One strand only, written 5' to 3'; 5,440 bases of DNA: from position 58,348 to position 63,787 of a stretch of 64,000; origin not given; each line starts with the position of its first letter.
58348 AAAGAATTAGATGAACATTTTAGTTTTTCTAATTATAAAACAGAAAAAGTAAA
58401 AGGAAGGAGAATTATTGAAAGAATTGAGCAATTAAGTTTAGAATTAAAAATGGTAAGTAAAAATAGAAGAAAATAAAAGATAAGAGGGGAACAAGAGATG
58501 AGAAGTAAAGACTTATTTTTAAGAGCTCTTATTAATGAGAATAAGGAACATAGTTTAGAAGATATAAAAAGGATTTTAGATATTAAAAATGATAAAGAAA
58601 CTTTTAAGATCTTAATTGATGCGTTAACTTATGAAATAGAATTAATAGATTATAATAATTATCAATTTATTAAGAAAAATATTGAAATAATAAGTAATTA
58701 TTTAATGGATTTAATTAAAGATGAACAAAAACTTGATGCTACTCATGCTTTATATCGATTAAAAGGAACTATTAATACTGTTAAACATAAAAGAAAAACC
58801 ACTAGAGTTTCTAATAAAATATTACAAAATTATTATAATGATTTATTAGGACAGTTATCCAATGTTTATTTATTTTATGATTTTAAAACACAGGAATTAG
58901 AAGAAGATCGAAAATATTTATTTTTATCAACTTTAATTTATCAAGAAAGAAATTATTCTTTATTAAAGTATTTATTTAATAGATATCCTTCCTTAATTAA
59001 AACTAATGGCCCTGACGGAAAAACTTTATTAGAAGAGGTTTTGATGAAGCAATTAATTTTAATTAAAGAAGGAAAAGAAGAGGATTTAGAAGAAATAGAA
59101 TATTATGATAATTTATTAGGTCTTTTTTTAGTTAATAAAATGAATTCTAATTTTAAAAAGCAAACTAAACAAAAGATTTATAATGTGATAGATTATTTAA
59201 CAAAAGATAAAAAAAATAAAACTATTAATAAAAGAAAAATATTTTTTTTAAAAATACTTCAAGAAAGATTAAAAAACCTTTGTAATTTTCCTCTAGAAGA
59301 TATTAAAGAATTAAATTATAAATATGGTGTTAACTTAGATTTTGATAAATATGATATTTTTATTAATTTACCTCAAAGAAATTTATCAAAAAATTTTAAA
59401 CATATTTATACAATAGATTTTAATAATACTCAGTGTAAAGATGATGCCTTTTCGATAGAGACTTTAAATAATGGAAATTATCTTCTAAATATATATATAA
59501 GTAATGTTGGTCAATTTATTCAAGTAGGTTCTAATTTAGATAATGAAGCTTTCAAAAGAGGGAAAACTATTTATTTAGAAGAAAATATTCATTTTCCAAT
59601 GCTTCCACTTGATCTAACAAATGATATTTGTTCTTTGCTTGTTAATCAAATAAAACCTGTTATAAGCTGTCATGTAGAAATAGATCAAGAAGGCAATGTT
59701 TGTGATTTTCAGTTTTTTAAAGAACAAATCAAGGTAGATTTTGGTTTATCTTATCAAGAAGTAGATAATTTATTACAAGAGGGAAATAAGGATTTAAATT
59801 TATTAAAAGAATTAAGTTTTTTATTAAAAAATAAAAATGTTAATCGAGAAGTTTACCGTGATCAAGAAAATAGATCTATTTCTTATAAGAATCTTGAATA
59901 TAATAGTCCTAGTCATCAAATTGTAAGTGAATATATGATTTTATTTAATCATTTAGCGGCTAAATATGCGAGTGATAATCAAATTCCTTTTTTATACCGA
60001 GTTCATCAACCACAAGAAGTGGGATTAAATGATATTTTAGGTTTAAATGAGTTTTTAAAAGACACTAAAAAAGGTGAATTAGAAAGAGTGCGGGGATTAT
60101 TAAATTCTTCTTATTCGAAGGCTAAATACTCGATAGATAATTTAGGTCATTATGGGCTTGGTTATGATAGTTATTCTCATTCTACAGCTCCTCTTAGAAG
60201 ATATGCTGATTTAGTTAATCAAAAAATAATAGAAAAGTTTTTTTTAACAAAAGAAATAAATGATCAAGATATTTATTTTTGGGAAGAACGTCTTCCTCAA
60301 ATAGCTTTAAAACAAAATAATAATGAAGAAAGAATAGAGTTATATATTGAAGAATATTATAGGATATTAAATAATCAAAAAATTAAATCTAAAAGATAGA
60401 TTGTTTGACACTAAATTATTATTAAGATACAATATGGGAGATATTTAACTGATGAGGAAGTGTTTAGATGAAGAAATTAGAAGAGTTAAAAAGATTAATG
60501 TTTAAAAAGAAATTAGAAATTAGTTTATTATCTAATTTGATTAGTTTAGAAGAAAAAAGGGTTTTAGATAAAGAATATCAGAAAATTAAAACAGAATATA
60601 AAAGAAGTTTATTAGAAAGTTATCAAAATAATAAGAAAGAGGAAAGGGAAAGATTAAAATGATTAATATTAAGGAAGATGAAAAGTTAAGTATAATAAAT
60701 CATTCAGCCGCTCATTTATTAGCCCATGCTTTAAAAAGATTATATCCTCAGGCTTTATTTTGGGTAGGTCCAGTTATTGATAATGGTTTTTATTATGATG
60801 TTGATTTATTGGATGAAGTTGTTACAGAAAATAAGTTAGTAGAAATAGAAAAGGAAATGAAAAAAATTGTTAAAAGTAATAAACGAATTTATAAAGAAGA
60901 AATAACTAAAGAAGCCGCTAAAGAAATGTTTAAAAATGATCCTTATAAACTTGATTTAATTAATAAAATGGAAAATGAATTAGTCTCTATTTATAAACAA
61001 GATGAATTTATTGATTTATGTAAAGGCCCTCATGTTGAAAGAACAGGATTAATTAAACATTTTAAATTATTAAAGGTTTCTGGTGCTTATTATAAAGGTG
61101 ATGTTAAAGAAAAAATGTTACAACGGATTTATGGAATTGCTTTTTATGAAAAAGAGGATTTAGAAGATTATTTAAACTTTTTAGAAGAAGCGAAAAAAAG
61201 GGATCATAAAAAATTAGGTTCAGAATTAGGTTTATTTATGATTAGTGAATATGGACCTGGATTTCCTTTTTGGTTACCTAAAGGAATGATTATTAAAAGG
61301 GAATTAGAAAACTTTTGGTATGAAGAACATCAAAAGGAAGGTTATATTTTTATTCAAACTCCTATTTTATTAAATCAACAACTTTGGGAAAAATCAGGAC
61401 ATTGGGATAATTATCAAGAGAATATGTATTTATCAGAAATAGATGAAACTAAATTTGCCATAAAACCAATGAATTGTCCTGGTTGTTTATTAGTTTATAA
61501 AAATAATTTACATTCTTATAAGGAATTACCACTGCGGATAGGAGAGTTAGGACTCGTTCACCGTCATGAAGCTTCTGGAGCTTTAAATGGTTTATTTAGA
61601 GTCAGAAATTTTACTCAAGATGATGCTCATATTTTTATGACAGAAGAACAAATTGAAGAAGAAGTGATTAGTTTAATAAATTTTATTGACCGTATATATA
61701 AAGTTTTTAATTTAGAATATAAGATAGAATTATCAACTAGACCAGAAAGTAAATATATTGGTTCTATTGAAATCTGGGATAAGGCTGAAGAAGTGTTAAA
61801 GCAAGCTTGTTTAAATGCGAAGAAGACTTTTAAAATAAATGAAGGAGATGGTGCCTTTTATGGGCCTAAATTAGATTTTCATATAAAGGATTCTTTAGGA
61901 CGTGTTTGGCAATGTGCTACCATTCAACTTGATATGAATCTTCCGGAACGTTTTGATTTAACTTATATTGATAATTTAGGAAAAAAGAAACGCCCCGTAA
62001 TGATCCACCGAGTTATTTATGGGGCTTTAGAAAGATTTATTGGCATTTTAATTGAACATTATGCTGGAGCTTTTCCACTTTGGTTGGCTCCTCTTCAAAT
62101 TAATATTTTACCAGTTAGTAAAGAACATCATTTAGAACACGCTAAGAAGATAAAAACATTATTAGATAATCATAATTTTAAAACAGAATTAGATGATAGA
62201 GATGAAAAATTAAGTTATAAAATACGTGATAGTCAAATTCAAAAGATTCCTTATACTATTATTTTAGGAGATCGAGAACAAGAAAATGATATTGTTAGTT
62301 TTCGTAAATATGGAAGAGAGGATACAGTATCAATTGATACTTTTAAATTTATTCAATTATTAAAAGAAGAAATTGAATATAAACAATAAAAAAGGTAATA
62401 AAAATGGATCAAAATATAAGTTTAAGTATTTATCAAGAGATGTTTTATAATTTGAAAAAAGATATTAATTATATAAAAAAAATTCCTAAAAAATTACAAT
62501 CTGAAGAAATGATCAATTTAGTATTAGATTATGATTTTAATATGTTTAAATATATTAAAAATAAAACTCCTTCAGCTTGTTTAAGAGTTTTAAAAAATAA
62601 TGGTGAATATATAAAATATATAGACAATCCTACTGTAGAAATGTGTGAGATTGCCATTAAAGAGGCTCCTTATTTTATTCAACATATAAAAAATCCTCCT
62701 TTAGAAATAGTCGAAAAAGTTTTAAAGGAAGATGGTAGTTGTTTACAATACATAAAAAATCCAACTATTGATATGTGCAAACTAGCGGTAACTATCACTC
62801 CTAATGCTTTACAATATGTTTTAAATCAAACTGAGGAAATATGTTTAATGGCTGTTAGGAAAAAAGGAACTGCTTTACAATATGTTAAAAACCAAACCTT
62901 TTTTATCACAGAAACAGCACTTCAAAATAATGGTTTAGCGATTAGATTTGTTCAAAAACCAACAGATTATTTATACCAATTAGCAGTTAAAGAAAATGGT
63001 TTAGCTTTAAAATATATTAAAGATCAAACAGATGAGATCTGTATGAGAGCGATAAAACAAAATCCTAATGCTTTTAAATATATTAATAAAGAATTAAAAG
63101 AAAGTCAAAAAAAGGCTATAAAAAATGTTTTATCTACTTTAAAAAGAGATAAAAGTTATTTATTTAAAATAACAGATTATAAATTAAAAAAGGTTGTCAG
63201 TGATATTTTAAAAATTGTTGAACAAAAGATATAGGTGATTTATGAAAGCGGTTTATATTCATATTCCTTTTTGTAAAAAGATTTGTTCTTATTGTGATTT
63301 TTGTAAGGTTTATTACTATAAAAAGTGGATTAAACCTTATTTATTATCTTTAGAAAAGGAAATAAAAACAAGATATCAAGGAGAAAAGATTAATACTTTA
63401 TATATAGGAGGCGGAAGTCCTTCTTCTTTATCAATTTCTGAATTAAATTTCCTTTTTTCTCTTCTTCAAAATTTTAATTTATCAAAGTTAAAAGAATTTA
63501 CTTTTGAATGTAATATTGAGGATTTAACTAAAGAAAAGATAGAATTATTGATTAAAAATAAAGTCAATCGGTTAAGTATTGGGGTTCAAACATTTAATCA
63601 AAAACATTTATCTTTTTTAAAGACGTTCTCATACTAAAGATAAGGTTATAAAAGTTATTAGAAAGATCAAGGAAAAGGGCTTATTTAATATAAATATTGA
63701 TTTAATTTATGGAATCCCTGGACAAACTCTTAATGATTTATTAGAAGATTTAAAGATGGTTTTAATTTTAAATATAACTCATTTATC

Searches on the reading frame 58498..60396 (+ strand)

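Call 76: search_protein_families(library=pfam, proteins=[window:58498-60396:+], max_evalue=0.00001)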
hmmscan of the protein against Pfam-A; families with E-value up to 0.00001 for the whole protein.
window:58498-60396:+ (633 aa): 1 family
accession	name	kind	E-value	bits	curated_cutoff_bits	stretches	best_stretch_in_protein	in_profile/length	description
PF00773.25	RNB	-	1.3e-65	222.3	29.3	1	302-581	8-323/326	RNB domain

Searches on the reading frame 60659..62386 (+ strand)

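Call 76: search_protein_families(library=pfam, proteins=[window:60659-62386:+], max_evalue=0.00001)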
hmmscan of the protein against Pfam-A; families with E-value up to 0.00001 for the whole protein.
window:60659-62386:+ (576 aa): 3 families
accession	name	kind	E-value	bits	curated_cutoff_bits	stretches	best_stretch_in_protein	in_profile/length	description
PF00587.30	tRNA-synt_2b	-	2.9e-47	161.5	29.3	1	260-468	4-179/179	tRNA synthetase class II core domain (G, H, P, S and T)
PF03129.25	HGTP_anticodon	-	9.3e-17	61.4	21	1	480-570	1-93/94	Anticodon binding domain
PF07973.19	tRNA_SAD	-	2.7e-16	59.7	24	1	109-158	1-44/44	Threonyl and Alanyl tRNA synthetase second additional domain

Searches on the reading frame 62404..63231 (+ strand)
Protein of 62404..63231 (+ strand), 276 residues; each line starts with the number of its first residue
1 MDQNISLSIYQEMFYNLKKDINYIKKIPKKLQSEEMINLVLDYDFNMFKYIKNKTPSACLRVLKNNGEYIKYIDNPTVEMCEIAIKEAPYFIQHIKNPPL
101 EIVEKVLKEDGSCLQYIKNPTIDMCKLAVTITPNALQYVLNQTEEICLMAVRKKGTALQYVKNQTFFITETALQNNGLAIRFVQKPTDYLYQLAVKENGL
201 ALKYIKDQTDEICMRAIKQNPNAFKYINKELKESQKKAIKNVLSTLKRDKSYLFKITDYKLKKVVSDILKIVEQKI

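Call 76: search_protein_families(library=pfam, proteins=[window:62404-63231:+], max_evalue=0.00001)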
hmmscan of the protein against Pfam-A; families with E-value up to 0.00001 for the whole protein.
window:62404-63231:+ (276 aa): 1 family
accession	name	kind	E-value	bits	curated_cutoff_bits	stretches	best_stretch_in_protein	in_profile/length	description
PF13475.11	DUF4116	-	1.6e-23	82.5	24.9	1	194-232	8-49/49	Domain of unknown function (DUF4116)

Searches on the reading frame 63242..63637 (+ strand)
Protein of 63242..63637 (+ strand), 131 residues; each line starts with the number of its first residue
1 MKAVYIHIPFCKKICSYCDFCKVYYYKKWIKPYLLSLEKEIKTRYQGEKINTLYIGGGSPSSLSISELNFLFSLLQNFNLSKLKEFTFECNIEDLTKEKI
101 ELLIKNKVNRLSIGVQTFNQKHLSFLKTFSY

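Call 58: find_encoding_contigs(protein=window:63242-63637:+, flank=10000, max_places=3)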
Protein window:63242-63637:+ (131 aa): no gene with exactly this product is on record in the collection.

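Call 76: search_protein_families(library=pfam, proteins=[window:63242-63634:+], max_evalue=0.00001)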
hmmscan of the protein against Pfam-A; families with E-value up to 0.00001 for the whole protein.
window:63242-63634:+ (131 aa): 1 family
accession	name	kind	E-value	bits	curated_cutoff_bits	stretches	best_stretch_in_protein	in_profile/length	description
PF04055.27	Radical_SAM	-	1.2e-14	55.3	29.5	1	5-125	1-119/166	Radical SAM superfamily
